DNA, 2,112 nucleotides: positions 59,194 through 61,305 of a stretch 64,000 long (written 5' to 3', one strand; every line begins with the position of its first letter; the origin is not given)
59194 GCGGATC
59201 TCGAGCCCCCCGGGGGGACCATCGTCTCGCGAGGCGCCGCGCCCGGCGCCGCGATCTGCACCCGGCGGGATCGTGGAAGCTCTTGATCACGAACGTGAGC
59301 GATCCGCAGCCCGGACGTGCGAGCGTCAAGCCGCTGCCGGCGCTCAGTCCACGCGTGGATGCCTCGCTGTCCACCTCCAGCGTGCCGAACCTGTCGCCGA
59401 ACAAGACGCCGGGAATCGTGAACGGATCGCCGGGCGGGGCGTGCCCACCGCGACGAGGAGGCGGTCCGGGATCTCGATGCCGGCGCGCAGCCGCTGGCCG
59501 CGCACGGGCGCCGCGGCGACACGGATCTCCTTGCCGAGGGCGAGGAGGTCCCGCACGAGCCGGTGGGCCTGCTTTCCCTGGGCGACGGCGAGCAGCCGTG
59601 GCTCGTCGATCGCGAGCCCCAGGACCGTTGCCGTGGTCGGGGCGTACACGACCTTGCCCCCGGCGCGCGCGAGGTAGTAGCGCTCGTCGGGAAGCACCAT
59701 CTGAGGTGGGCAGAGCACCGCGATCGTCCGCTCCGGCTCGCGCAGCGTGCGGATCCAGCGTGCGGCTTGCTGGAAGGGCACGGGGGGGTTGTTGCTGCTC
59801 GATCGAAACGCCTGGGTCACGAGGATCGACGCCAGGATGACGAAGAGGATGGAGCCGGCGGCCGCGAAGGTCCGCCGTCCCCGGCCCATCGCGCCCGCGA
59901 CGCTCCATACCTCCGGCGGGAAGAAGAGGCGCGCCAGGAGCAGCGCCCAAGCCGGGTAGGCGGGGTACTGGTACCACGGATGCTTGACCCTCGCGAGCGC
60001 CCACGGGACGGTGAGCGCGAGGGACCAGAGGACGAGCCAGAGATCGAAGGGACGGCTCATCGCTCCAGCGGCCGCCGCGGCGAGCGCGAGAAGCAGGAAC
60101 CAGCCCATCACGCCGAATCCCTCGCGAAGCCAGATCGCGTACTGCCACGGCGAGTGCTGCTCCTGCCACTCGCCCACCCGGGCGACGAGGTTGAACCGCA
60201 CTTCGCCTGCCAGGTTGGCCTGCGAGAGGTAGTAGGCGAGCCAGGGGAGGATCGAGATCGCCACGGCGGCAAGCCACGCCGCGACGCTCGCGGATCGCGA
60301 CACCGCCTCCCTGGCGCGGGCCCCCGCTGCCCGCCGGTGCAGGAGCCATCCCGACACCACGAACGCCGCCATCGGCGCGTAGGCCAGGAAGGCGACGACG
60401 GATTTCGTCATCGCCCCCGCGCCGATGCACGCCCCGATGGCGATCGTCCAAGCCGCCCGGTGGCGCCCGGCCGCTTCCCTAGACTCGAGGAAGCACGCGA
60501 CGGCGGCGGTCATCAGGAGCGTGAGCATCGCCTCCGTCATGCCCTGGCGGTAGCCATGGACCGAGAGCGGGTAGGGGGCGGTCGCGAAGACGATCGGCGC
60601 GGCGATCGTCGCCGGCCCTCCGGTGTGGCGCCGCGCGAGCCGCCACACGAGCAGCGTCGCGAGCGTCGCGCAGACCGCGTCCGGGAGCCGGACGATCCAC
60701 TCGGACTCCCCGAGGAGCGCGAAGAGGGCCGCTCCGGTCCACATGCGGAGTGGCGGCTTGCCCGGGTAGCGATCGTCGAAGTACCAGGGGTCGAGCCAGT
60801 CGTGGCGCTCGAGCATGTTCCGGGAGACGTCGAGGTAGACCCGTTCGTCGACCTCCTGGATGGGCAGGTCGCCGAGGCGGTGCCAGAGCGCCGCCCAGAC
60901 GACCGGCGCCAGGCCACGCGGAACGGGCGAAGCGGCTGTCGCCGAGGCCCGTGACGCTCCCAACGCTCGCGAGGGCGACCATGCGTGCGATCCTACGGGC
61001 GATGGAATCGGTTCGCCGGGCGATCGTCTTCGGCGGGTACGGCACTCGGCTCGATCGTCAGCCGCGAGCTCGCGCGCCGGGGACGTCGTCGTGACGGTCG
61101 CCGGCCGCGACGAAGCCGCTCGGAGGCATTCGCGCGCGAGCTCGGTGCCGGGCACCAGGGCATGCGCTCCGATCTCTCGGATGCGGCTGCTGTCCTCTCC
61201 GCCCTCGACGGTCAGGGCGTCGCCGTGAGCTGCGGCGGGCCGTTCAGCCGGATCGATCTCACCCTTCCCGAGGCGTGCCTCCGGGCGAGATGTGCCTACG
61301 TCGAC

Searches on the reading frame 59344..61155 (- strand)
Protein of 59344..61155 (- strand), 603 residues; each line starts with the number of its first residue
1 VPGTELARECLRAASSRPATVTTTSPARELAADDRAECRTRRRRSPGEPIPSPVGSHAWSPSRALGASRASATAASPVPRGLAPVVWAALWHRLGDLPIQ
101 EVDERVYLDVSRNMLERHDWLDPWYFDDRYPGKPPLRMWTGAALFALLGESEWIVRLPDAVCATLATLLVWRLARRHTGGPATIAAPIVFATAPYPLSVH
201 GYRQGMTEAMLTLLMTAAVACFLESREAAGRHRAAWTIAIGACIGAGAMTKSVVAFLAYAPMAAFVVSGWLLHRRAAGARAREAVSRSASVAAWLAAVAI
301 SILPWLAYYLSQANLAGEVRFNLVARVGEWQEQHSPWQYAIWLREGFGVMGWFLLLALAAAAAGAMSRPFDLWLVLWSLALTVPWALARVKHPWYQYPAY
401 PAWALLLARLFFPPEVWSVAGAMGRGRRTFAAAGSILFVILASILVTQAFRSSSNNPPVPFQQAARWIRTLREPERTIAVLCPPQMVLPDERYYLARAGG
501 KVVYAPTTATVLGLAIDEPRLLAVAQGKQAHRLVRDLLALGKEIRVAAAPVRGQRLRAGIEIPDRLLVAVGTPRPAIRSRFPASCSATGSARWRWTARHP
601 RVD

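Call 24: search_protein_families(library=pfam, proteins=[window:59344-61155:-], max_evalue=0.0001)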
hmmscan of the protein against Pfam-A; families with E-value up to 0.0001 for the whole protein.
window:59344-61155:- (603 aa): 2 families
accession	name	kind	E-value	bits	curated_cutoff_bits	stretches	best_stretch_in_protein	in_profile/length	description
PF13231.12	PMT_2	-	4.1e-15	56.8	26.1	1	133-268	2-132/160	Dolichyl-phosphate-mannose-protein mannosyltransferase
PF02366.24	PMT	-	4.9e-12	46.4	22.7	1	106-308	34-233/245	Dolichyl-phosphate-mannose-protein mannosyltransferase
